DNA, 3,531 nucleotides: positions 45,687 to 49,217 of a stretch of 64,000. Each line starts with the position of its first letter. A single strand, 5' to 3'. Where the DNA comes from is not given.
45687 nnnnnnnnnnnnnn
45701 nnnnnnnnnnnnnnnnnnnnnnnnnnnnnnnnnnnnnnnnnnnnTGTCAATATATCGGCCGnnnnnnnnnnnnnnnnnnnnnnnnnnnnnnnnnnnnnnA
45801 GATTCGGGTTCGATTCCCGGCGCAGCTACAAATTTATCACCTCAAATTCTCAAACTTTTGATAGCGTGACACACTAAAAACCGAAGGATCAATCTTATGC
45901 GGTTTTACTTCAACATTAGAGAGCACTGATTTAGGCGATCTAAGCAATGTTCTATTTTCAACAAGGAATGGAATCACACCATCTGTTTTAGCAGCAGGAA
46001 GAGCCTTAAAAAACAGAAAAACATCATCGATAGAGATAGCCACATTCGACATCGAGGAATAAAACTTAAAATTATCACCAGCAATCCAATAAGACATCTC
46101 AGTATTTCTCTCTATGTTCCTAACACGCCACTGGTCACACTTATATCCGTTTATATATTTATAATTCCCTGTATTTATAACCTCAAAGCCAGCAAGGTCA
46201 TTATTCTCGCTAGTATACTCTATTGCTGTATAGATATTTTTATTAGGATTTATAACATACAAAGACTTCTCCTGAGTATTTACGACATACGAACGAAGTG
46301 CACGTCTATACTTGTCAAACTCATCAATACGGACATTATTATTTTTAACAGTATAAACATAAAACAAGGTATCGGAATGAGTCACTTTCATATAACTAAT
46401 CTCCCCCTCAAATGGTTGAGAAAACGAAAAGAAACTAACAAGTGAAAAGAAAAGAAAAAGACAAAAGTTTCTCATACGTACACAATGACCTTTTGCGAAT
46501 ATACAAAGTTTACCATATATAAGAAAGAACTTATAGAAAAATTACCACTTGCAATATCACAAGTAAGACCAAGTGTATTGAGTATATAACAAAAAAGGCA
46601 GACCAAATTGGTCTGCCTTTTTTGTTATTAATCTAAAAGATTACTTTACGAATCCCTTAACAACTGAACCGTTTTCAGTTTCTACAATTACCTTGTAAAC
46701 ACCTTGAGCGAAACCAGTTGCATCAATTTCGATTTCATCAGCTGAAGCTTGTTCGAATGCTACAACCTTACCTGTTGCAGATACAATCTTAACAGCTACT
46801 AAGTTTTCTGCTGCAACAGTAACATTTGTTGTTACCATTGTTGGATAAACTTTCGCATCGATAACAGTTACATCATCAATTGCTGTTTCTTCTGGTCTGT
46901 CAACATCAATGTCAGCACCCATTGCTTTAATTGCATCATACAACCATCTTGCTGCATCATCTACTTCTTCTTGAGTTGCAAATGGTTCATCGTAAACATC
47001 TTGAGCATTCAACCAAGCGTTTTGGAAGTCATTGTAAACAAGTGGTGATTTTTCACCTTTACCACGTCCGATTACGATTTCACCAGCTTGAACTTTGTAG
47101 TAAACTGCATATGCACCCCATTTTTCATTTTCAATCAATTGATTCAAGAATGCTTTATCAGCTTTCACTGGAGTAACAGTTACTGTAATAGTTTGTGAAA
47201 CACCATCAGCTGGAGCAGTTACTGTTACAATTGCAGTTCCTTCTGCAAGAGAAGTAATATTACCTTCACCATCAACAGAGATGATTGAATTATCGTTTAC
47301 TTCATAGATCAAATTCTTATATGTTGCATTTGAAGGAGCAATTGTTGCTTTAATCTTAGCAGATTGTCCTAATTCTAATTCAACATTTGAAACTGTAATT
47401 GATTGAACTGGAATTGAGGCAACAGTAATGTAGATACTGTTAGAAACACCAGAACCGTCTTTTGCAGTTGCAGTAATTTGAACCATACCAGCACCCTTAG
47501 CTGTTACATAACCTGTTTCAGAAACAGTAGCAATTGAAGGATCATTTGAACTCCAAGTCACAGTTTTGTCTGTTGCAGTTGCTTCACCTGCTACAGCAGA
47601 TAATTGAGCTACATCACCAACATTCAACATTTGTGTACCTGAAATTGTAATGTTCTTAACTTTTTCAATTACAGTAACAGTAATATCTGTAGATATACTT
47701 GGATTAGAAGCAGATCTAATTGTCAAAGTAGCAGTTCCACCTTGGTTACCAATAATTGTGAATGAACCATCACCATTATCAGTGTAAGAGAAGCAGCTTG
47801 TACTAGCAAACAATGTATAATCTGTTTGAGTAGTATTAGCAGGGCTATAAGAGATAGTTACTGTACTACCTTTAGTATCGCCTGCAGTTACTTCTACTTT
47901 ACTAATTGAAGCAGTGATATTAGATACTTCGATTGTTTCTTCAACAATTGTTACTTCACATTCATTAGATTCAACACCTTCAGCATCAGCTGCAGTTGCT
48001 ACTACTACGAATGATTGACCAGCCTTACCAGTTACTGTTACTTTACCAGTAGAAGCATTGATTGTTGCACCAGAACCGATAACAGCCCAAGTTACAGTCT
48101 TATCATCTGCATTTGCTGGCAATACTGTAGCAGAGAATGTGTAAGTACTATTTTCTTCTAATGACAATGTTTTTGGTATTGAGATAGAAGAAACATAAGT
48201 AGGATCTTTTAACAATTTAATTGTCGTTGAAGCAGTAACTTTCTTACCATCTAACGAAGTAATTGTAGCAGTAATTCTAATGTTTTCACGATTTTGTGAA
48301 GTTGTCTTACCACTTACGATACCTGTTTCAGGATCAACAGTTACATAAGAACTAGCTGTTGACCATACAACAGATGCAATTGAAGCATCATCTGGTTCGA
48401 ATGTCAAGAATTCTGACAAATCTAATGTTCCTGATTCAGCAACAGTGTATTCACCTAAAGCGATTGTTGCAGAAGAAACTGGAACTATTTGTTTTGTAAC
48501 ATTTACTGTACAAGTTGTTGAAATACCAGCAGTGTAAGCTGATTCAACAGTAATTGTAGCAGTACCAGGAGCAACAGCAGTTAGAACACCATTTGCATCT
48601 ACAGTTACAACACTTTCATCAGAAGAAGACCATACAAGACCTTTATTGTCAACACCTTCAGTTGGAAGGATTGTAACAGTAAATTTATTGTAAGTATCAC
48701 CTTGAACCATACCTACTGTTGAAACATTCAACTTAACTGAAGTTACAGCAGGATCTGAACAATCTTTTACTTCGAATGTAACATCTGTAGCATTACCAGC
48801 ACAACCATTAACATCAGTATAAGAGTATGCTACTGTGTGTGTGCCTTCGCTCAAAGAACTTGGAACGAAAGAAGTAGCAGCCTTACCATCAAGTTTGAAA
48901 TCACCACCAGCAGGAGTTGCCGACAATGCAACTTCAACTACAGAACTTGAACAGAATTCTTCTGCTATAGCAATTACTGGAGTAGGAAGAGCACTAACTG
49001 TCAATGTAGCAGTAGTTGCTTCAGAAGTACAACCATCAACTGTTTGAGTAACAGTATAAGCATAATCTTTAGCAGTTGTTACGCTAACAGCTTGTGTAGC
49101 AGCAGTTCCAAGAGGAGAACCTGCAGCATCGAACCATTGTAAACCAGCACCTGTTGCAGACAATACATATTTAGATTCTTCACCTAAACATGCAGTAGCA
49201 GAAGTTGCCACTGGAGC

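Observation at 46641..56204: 3187-aa GH8 enzyme fused to about 19 Ig-like modules and a T9SS sorting tail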

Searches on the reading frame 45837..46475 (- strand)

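Call 7: search_protein_families(library=pfam, proteins=[window:45837-46475:-], max_evalue=0.001)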
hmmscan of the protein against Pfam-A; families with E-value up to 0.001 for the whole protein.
window:45837-46475:- (212 aa): 1 family
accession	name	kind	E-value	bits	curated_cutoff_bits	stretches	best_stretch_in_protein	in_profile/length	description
PF14371.13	DUF4412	-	3.8e-08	33.8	21.6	1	22-139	1-128/191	Domain of unknown function (DUF4412)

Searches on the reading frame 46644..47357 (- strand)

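Call 24: search_protein_families(library=pfam, max_evalue=1, proteins=[window:46644-47357:-])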
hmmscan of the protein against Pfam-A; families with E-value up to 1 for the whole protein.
seq(238 aa): 8 families
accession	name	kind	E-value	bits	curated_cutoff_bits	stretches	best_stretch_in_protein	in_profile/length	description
PF18962.6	Por_Secre_tail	-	1.2e-06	29.1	27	1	170-235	1-72/75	Secretion system C-terminal sorting domain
PF02368.24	Big_2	-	1.3e-05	25.5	22.8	1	2-52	22-71/79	Bacterial Ig-like domain (group 2)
PF22359.2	Big-like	-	0.0026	18.4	27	1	10-62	2-47/48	Bacterial Ig-like domain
PF11589.14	DUF3244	-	0.0037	17.7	25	1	172-235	28-93/96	Domain of unknown function (DUF3244)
PF12985.13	DUF3869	-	0.018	15.7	24.5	1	22-66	30-73/85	Domain of unknown function (DUF3869)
PF07554.19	FIVAR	-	0.051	14.7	29.2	1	109-145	30-69/71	FIVAR domain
PF09242.17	FCSD-flav_bind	-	0.13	13.1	26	0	5-43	12-51/71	Flavocytochrome c sulphide dehydrogenase, flavin-binding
PF04200.17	Lipoprotein_17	-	0.36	11.6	22.4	1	4-62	16-80/84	Lipoprotein associated domain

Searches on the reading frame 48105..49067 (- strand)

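Call 24: search_protein_families(library=pfam, max_evalue=1, proteins=[window:48105-49067:-])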
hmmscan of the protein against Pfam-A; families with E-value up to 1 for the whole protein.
seq(321 aa): 8 families
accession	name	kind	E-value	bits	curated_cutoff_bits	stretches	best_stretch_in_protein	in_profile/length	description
PF02368.24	Big_2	-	1.8e-13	50.7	22.8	2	107-176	1-68/79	Bacterial Ig-like domain (group 2)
PF20578.4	aBig_2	-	7.2e-05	23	27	2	118-179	10-72/89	Atrophied bacterial Ig domain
PF22359.2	Big-like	-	0.0028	18.3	27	1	153-191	12-47/48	Bacterial Ig-like domain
PF25354.1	Ig_NUP210_16th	-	0.0045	16.9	27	1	129-173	18-60/72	NUP210-like, Ig-like domain 16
PF21764.3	Invasin_D4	-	0.01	16.8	27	1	128-170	25-65/88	Invasin, domain 4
PF19077.6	Big_13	-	0.023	15.6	27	1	29-100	28-100/102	Bacterial Ig-like domain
PF23486.1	Ig_TMEM132_5th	-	0.025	15.1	28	1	147-193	89-135/137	TMEM132 fifth domain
PF21461.3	HL_N-beta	-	0.056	13.7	27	1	149-175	19-44/57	Hyaluronate lyase, N-terminal beta-sheet domain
